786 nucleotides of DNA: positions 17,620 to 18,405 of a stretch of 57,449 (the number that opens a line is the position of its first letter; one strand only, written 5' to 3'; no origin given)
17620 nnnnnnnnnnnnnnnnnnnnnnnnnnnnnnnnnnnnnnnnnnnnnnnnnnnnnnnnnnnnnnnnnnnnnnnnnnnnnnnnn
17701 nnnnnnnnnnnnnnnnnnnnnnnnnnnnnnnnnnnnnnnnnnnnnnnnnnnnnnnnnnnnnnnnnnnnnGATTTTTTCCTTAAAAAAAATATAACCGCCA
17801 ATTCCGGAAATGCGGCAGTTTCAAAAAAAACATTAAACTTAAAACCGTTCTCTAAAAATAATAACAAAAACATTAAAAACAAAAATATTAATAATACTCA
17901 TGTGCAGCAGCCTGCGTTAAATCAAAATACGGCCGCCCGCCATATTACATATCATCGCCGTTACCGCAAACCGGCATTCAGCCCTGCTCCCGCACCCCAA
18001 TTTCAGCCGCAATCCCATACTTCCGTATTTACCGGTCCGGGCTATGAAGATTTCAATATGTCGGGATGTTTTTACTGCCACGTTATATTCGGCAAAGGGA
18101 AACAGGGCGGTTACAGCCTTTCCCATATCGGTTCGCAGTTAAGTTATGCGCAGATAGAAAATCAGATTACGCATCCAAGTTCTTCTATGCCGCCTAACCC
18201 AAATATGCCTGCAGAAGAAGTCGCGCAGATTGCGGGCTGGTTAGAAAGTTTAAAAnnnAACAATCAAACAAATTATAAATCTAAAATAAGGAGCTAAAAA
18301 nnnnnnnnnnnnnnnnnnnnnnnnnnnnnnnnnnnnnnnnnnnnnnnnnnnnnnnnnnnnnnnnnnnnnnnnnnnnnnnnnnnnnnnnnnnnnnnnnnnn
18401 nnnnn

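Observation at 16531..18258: Hanks-type Ser/Thr kinase fused to an extracytoplasmic c-type cytochrome domain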

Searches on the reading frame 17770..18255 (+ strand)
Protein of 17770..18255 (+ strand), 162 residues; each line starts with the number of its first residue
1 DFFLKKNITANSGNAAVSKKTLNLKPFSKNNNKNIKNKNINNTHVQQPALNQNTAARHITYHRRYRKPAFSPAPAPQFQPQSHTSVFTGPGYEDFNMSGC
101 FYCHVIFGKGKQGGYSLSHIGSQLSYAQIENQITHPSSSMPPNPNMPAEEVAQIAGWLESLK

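Call 4: search_protein_families(library=ncbifam, proteins=[window:17770-18255:+], max_evalue=1)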
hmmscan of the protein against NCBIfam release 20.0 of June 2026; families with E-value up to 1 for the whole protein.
window:17770-18255:+ (162 aa): 6 families
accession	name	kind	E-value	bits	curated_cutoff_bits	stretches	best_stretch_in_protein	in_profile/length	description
NF045774.1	cytochro_C551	exception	2.6e-07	30.6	118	1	93-161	43-109/110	cytochrome c551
NF045773.1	cytochro_C550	exception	2.5e-06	27.4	125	1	93-159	53-117/118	cytochrome c550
TIGR02603.1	CxxCH_TIGR02603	domain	0.00052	20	68.15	1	97-141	11-55/134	putative heme-binding domain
NF040971.1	cytc_ExtS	equivalog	0.032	13.5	100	1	89-141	79-131/262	selenite/tellurite reduction operon c-type cytochrome lipoprotein ExtS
TIGR04485.1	thiosulf_SoxX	equivalog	0.057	14.1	61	1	98-150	3-58/78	sulfur oxidation c-type cytochrome SoxX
TIGR04098.1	LnmK_bifunc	domain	0.089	12.1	100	1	29-102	115-190/270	LnmK family bifunctional acyltransferase/decarboxylase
